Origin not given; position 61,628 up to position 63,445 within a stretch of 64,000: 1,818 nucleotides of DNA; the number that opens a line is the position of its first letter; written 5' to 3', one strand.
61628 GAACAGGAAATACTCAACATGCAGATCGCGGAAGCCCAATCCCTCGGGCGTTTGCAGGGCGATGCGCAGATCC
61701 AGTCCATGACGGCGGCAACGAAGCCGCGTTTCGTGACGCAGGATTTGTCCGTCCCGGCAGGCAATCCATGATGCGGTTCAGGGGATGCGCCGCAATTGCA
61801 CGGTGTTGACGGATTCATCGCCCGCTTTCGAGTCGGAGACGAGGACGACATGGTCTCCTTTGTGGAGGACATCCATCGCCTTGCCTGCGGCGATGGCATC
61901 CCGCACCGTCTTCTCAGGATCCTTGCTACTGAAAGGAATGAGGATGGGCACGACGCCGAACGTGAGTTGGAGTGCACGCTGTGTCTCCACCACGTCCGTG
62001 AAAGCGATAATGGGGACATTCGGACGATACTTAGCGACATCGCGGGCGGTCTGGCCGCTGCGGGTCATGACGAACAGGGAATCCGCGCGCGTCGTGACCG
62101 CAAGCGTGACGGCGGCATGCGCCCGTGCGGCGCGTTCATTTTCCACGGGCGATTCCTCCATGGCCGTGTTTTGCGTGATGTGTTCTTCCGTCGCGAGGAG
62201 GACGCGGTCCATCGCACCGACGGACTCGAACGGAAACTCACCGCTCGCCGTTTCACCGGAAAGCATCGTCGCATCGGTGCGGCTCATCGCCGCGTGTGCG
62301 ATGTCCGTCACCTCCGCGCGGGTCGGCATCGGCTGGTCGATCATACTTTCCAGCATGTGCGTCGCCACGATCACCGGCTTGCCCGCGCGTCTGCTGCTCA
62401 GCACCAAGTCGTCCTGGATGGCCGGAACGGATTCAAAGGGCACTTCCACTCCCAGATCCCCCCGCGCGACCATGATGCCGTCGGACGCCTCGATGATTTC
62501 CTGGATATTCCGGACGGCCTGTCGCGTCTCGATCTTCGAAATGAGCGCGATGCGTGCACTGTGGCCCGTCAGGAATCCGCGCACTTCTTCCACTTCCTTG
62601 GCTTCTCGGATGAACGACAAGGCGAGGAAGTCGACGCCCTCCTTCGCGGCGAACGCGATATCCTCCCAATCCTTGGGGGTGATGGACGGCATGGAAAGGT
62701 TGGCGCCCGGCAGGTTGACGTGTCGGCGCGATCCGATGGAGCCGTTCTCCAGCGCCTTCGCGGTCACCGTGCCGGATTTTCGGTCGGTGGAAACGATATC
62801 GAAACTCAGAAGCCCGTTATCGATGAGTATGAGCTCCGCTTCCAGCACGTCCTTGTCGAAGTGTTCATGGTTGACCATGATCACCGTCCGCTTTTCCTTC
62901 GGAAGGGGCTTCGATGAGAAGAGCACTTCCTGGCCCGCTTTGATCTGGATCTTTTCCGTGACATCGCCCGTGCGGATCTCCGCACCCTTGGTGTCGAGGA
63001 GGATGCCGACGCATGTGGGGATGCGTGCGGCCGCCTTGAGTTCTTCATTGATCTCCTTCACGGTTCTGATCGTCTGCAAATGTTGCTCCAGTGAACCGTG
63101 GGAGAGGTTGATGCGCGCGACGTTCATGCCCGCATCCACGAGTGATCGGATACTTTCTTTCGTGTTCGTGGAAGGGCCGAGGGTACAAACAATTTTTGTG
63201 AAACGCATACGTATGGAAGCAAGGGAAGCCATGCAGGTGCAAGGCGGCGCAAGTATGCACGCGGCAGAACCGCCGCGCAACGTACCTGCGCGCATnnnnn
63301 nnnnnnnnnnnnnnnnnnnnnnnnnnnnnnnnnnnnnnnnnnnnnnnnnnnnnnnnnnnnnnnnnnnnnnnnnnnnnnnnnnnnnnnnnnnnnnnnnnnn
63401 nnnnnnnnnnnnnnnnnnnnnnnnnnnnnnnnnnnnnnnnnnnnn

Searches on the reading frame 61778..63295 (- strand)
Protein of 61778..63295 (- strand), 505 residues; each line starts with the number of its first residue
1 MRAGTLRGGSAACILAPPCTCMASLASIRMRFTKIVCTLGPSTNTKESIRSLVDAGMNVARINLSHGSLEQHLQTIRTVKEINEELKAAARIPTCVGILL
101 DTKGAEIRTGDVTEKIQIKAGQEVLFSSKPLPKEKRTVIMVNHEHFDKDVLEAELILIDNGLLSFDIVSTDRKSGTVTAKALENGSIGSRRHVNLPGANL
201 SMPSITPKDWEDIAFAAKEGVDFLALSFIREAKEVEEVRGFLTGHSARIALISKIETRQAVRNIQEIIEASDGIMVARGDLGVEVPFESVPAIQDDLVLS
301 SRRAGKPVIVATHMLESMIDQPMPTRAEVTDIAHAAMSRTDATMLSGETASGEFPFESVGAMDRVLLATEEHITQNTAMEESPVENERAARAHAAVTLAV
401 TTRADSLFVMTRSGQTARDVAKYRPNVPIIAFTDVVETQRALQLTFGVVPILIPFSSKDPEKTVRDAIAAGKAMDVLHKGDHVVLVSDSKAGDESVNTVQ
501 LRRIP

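Call 90: search_protein_families(library=pfam, proteins=[window:61778-63295:-], max_evalue=0.00001)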
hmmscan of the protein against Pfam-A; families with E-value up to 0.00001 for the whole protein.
window:61778-63295:- (505 aa): 2 families
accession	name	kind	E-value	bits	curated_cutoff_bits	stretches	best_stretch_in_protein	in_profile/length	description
PF00224.27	PK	-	5.1e-112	374.6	30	1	31-359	2-328/328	Pyruvate kinase, barrel domain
PF02887.21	PK_C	-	9e-25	87.4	28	1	392-500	4-112/114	Pyruvate kinase, alpha/beta domain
